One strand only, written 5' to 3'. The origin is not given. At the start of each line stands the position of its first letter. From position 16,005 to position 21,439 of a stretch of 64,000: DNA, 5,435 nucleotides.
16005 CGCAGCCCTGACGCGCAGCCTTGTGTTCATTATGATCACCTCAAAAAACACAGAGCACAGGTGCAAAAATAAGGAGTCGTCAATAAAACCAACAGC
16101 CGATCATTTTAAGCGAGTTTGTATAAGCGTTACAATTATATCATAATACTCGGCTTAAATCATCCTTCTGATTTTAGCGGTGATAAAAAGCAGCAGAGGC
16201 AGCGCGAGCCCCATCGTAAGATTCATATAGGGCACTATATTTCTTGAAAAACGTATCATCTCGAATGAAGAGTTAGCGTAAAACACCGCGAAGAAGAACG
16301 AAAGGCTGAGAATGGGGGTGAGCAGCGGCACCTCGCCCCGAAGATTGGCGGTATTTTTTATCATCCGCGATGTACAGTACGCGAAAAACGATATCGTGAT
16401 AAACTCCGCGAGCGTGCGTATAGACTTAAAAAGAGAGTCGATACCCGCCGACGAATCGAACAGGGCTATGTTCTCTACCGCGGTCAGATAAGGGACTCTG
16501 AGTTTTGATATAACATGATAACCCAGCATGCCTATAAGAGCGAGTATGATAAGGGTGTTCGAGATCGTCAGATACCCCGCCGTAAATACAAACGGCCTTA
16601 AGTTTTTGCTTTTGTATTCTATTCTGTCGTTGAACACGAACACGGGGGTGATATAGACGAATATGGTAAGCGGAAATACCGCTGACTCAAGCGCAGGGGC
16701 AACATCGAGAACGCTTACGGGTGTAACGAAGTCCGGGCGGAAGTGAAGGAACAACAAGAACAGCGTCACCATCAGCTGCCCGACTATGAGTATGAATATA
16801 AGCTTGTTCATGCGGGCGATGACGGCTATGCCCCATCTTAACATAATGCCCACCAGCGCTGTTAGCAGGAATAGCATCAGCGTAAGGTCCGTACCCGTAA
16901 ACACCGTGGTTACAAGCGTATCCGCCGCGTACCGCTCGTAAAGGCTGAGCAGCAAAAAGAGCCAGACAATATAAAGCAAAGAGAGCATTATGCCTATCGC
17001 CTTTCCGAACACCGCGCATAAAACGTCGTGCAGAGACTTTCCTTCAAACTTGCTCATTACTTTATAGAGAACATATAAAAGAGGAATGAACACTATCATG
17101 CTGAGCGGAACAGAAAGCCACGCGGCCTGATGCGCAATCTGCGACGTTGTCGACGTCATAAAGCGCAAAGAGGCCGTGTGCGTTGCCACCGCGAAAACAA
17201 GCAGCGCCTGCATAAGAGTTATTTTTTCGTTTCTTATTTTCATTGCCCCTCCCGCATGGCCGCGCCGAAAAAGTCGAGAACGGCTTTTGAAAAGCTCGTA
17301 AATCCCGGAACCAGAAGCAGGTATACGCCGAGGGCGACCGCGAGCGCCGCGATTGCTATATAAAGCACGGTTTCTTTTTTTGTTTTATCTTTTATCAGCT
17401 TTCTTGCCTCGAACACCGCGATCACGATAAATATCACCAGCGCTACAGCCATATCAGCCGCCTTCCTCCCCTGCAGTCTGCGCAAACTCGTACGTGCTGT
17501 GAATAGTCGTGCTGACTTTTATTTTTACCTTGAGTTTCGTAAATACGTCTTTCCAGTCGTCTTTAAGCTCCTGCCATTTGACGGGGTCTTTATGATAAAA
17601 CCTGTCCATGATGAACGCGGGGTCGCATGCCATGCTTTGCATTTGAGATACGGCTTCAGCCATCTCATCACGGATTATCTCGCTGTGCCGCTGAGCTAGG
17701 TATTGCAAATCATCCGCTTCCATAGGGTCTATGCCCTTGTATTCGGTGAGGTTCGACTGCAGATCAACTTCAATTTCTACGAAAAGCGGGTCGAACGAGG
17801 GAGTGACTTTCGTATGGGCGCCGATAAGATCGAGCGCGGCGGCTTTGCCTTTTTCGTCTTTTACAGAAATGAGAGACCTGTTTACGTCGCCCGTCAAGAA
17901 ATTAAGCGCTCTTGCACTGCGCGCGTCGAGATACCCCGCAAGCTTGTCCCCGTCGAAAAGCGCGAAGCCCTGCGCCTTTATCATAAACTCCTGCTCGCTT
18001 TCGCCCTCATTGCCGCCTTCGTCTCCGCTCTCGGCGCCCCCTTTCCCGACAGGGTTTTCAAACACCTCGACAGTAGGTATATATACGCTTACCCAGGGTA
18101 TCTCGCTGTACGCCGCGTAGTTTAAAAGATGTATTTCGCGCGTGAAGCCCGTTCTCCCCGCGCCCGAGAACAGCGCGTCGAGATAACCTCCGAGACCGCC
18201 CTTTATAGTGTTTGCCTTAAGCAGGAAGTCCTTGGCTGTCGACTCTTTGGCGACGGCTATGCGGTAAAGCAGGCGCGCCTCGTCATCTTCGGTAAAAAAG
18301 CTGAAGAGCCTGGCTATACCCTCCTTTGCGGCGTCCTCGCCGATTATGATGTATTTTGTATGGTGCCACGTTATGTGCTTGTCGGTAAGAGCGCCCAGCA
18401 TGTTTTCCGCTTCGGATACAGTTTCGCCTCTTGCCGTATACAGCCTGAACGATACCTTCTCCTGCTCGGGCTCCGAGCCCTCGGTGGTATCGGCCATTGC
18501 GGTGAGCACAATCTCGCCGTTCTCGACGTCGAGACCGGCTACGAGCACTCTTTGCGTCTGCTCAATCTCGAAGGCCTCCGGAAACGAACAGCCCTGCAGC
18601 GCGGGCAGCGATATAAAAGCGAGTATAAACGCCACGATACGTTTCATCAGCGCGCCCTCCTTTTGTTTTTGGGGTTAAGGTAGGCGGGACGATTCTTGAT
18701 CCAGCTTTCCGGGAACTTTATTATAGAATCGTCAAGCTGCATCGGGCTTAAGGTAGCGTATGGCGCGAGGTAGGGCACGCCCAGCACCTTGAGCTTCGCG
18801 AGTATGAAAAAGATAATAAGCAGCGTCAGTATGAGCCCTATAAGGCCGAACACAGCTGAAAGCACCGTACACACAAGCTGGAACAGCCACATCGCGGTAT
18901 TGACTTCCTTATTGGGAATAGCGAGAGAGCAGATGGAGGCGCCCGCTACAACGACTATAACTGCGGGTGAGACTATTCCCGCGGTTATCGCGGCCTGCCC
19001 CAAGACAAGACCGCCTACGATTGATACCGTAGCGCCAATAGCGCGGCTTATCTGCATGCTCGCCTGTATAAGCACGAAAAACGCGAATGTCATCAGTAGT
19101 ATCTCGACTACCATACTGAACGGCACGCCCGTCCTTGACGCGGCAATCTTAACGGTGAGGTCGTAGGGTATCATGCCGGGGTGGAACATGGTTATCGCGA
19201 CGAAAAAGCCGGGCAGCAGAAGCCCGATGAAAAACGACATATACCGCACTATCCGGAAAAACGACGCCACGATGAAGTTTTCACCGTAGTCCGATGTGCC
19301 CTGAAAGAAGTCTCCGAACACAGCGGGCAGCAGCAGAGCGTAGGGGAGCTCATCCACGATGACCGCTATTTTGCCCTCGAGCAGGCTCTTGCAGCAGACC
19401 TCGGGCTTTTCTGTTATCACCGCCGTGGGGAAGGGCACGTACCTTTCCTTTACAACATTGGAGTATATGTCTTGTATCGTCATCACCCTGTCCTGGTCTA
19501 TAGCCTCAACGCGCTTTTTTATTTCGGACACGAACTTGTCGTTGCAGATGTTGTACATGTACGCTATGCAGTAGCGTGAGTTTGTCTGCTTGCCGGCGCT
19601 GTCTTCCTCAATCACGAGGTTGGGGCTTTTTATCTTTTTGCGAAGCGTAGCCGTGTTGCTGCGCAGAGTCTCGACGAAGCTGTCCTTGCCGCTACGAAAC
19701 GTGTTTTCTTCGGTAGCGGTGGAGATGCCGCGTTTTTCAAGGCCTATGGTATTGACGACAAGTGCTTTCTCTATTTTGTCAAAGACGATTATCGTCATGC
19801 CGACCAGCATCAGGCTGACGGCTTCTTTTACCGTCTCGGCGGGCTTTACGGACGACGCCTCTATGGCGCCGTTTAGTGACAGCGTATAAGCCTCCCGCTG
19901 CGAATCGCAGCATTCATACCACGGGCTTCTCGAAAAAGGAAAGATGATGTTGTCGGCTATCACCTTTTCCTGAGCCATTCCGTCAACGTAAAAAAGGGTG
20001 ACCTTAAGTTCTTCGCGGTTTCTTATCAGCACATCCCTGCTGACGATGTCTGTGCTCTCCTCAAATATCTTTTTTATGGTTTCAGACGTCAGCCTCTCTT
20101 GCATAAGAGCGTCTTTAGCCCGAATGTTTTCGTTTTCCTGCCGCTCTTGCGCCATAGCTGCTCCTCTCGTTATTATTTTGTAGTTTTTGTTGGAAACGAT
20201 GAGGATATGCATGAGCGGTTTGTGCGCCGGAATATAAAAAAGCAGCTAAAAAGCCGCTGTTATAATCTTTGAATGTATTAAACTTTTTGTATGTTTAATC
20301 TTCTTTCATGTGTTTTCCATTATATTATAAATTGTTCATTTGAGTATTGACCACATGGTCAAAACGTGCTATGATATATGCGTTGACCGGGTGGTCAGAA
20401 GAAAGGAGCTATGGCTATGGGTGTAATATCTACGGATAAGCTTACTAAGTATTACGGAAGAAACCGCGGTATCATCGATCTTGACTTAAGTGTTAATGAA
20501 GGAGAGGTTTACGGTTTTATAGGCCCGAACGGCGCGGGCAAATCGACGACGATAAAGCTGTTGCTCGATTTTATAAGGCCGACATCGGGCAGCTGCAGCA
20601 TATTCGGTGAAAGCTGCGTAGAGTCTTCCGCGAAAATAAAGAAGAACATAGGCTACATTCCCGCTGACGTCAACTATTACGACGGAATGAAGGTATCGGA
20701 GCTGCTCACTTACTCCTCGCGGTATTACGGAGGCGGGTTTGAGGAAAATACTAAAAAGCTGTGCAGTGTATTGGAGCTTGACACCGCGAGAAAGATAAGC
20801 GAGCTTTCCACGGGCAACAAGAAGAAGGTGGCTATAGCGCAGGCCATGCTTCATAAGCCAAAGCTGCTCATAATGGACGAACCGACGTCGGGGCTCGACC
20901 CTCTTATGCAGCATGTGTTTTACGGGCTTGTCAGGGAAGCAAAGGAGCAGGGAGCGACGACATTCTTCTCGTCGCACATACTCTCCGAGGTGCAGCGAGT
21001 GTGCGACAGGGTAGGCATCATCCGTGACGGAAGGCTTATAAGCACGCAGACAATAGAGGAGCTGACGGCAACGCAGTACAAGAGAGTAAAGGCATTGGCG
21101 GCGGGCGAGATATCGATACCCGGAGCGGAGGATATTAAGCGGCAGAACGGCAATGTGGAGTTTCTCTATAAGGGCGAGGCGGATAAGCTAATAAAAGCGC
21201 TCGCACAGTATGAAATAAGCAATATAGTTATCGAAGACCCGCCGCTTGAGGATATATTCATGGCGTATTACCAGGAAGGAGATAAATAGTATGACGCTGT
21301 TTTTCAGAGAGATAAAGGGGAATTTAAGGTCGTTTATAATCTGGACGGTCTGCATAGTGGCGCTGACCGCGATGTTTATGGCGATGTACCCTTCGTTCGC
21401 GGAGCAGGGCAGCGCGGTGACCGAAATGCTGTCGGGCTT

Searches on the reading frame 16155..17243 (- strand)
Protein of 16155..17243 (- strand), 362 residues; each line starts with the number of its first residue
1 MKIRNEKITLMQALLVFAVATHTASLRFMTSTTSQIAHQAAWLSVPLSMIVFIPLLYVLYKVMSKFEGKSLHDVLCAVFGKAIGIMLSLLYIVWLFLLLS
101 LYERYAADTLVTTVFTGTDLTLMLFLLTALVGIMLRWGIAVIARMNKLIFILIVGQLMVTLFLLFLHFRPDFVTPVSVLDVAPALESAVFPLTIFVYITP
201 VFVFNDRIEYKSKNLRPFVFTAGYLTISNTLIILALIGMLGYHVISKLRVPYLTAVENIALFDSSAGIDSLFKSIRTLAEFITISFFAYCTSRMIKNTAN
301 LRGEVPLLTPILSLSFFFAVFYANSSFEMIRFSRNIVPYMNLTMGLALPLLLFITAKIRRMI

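Call 33: search_protein_families(library=pfam, proteins=[window:16155-17243:-], max_evalue=0.00001)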
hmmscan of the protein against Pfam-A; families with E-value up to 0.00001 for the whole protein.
window:16155-17243:- (362 aa): 1 family
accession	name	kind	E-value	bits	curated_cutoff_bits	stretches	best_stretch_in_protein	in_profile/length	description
PF03845.19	Spore_permease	-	2.3e-21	76.4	23.4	1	15-327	10-320/321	Spore germination protein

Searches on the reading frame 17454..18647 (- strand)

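Call 33: search_protein_families(library=pfam, proteins=[window:17454-18647:-], max_evalue=0.00001)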
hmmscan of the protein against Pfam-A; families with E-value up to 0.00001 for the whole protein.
window:17454-18647:- (397 aa): 2 families
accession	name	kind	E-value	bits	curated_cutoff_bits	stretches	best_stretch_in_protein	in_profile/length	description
PF05504.16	Spore_GerAC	-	4.5e-30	105.4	23.6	1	226-385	1-166/167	Spore germination B3/ GerAC like, C-terminal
PF25198.1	Spore_GerAC_N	-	1e-26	94.3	27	1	27-194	4-175/176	Spore germination protein N-terminal domain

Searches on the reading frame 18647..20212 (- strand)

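Call 33: search_protein_families(library=pfam, proteins=[window:18647-20212:-], max_evalue=0.00001)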
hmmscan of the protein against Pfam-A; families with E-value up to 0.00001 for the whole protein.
window:18647-20212:- (521 aa): 1 family
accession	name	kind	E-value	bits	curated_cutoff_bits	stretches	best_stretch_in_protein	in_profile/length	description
PF03323.18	GerA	-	6.8e-138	460.5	27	1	45-510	2-465/466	Bacillus/Clostridium GerA spore germination protein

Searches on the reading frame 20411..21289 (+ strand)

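Call 33: search_protein_families(library=pfam, proteins=[window:20411-21289:+], max_evalue=0.00001)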
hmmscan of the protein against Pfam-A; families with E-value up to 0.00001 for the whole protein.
window:20411-21289:+ (292 aa): 2 families
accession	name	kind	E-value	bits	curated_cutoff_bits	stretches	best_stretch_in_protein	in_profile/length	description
PF00005.33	ABC_tran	-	1e-28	101.1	25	1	23-160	3-137/137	ABC transporter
PF13304.12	AAA_21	-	1.1e-14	55.6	27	1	125-191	231-300/304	AAA domain, putative AbiEii toxin, Type IV TA system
